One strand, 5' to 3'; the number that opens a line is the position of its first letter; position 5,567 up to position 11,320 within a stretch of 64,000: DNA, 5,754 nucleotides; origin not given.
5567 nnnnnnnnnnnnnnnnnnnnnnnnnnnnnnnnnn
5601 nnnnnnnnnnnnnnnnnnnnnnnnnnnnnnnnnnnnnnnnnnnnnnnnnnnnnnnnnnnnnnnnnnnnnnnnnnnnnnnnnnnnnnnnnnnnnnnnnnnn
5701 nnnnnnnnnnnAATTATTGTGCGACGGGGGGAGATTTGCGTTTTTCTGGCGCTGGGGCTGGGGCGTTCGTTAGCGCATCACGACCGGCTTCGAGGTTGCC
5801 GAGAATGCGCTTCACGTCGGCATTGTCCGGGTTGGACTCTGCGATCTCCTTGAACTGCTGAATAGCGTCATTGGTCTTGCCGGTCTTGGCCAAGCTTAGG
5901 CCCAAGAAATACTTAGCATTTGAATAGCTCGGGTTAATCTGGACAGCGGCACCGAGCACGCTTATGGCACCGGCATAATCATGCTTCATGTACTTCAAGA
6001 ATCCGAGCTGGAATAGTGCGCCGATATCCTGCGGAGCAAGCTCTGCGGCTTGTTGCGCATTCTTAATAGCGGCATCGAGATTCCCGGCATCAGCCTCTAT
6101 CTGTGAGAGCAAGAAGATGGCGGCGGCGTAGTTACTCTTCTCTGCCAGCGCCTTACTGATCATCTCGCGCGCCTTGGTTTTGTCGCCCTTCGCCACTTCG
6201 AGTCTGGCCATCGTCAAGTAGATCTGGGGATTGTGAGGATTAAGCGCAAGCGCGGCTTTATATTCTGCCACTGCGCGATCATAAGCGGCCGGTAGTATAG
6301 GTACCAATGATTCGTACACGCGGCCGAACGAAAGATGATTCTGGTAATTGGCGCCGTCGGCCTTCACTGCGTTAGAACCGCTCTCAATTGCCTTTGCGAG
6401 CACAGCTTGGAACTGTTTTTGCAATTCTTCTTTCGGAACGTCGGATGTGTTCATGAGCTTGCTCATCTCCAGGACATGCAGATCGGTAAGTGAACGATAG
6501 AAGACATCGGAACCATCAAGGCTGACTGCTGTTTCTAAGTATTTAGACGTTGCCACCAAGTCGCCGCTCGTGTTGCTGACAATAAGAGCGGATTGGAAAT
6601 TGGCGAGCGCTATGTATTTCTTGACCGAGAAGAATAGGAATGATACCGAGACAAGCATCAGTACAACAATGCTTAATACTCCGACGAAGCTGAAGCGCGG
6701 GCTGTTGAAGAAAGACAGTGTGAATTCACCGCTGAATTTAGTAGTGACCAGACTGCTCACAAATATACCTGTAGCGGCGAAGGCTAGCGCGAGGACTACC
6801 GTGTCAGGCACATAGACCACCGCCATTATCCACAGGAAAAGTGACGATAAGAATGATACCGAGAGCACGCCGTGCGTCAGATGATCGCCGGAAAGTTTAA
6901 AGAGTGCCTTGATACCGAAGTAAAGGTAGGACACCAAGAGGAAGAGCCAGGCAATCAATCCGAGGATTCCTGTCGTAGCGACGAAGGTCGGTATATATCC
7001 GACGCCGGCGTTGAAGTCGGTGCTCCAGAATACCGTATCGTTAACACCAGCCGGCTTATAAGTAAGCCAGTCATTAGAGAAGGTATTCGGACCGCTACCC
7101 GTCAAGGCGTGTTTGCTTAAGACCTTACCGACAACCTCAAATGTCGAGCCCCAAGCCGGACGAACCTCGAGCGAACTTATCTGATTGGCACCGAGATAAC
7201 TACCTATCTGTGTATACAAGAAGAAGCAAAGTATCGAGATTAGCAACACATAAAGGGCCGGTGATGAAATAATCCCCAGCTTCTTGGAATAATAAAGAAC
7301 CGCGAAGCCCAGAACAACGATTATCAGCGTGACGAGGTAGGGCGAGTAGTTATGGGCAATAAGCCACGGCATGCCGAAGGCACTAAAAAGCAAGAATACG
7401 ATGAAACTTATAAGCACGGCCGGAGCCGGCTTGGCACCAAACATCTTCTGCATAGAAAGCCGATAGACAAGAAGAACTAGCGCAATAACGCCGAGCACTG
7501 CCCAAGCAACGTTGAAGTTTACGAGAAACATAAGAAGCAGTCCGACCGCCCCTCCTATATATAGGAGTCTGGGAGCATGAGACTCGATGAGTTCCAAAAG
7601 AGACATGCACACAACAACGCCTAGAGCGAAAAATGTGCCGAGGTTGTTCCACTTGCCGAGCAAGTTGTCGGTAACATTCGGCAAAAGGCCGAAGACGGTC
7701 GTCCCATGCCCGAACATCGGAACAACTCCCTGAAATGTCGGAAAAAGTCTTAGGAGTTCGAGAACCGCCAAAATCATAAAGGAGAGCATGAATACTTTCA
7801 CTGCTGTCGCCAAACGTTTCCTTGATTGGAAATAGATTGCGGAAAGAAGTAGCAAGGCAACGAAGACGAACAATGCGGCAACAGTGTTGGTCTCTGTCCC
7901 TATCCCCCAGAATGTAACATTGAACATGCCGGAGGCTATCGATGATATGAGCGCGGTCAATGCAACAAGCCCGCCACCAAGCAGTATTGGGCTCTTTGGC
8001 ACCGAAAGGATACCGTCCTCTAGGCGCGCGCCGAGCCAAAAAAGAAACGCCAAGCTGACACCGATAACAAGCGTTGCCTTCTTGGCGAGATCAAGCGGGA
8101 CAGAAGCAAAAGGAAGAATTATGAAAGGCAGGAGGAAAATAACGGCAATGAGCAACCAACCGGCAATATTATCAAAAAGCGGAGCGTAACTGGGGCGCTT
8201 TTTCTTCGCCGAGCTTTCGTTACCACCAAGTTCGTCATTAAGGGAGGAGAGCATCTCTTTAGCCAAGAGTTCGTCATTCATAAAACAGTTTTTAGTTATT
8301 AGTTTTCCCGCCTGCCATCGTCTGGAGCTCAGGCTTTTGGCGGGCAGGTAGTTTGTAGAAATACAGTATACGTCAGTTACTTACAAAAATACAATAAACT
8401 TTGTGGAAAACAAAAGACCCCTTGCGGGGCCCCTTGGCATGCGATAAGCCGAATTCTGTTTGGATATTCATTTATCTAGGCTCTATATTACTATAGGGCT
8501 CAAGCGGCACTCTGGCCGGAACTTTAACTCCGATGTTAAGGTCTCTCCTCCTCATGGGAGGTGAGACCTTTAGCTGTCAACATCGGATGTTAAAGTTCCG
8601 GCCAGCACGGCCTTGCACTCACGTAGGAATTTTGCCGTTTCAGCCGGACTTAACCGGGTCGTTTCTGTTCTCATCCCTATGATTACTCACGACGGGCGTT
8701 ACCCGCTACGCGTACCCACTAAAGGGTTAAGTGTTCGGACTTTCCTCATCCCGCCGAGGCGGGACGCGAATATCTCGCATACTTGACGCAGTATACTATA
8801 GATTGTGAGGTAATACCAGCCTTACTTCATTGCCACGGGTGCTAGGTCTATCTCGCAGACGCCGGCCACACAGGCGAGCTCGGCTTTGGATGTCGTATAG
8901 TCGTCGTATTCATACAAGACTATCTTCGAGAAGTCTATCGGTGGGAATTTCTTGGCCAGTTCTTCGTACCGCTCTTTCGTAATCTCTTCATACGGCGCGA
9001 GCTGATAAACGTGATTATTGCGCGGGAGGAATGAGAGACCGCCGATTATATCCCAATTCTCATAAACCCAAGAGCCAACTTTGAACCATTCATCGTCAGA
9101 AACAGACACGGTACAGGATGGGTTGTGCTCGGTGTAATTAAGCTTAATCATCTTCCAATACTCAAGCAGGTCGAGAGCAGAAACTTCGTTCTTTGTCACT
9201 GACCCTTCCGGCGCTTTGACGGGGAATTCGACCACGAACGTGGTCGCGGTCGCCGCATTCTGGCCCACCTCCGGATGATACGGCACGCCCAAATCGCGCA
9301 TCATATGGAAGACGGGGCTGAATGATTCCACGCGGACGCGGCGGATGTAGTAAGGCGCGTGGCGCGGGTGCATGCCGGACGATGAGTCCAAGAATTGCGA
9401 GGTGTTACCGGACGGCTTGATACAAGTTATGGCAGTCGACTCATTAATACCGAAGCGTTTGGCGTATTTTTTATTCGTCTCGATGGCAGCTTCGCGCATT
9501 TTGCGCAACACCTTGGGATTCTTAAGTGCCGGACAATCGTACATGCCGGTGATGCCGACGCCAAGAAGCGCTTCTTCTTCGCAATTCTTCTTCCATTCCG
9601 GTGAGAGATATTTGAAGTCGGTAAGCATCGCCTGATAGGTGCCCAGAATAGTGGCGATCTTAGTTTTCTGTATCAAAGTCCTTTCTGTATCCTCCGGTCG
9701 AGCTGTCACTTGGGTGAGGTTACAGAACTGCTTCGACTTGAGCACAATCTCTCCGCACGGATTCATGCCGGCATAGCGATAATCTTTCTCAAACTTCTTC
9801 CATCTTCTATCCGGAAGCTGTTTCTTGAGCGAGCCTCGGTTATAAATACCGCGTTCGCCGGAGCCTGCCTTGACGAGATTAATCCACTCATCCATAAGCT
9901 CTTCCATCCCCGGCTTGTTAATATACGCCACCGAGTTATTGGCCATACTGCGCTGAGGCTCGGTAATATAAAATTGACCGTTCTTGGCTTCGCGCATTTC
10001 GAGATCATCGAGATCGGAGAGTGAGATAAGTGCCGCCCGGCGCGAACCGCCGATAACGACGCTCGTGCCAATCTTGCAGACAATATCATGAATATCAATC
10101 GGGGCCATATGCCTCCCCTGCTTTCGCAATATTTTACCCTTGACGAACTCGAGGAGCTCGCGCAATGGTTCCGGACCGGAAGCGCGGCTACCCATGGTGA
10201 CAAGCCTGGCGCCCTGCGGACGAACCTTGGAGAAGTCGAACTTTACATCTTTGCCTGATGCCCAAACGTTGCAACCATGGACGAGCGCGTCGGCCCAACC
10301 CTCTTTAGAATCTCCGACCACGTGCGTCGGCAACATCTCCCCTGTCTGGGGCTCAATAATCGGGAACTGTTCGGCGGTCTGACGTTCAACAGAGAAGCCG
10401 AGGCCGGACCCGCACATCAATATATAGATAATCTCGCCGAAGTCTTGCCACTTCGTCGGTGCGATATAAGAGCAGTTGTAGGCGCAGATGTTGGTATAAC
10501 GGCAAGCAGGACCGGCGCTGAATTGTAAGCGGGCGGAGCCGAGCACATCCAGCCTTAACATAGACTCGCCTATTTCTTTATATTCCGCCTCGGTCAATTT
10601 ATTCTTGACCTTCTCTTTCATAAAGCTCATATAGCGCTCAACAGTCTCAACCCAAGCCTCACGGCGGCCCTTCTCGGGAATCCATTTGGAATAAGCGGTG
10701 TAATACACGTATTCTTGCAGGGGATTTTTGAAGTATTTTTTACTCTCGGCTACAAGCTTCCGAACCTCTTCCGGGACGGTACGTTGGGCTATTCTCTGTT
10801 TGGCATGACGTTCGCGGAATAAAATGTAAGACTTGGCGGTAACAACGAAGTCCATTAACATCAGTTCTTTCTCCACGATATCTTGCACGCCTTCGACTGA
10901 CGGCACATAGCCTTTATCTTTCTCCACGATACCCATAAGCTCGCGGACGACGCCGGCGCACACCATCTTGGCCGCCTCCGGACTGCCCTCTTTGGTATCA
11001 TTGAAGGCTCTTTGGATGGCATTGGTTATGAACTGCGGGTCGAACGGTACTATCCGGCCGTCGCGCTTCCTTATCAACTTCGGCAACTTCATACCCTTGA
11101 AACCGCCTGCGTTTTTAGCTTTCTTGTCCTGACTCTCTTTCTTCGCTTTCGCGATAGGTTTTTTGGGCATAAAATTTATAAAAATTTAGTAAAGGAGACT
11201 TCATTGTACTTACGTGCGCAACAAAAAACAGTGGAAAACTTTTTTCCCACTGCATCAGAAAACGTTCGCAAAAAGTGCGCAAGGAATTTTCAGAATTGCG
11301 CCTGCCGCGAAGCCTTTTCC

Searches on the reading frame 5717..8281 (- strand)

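Call 77: search_protein_families(library=pfam, proteins=[window:5717-8281:-], max_evalue=0.00001)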
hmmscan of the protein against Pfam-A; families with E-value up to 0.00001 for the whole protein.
window:5717-8281:- (855 aa): 11 families
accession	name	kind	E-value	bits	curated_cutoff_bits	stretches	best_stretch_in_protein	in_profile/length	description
PF14559.12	TPR_19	-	9.8e-21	74.3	25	2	766-829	4-67/68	Tetratricopeptide repeat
PF07719.23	TPR_2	-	1.3e-15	56.6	27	0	719-752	1-34/34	Tetratricopeptide repeat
PF13428.12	TPR_14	-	4.4e-14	52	23.5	0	721-760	3-42/44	Tetratricopeptide repeat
PF13432.12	TPR_16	-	4.6e-13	49.8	32.7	0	689-752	1-64/65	Tetratricopeptide repeat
PF13414.12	TPR_11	-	1.6e-12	47.3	26.8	0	667-690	10-33/42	TPR repeat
PF13181.12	TPR_8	-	2.3e-09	37.1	25.7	0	720-752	2-34/34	Tetratricopeptide repeat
PF23914.1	TPR_CcmH_CycH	-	2.4e-07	31.1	42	0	644-752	48-154/158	Cytochrome c-type biogenesis protein H TPR domain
PF00515.34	TPR_1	-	3e-07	30.4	27.8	0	789-820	3-34/34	Tetratricopeptide repeat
PF14561.12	TPR_20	-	1.4e-06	29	25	0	668-719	5-56/90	Tetratricopeptide repeat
PF13371.12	TPR_9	-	1.5e-06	28.5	35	0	732-785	8-61/73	Tetratricopeptide repeat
PF13431.12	TPR_17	-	3.4e-06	27.3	24.4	0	674-706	2-34/34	Tetratricopeptide repeat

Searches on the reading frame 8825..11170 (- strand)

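Call 77: search_protein_families(library=pfam, proteins=[window:8825-11170:-], max_evalue=0.00001)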
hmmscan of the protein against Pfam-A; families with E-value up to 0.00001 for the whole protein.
window:8825-11170:- (782 aa): 3 families
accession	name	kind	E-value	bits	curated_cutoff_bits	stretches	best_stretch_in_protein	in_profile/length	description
PF03477.21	ATP-cone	-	1.2e-19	71.1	25.8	1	32-123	2-87/88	ATP cone domain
PF17975.6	RNR_Alpha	-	3.8e-08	34.2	26.4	1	141-185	10-54/101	Ribonucleotide reductase alpha domain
PF02867.20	Ribonuc_red_lgC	-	3.8e-07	29.6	23.9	0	468-546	208-294/523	Ribonucleotide reductase, barrel domain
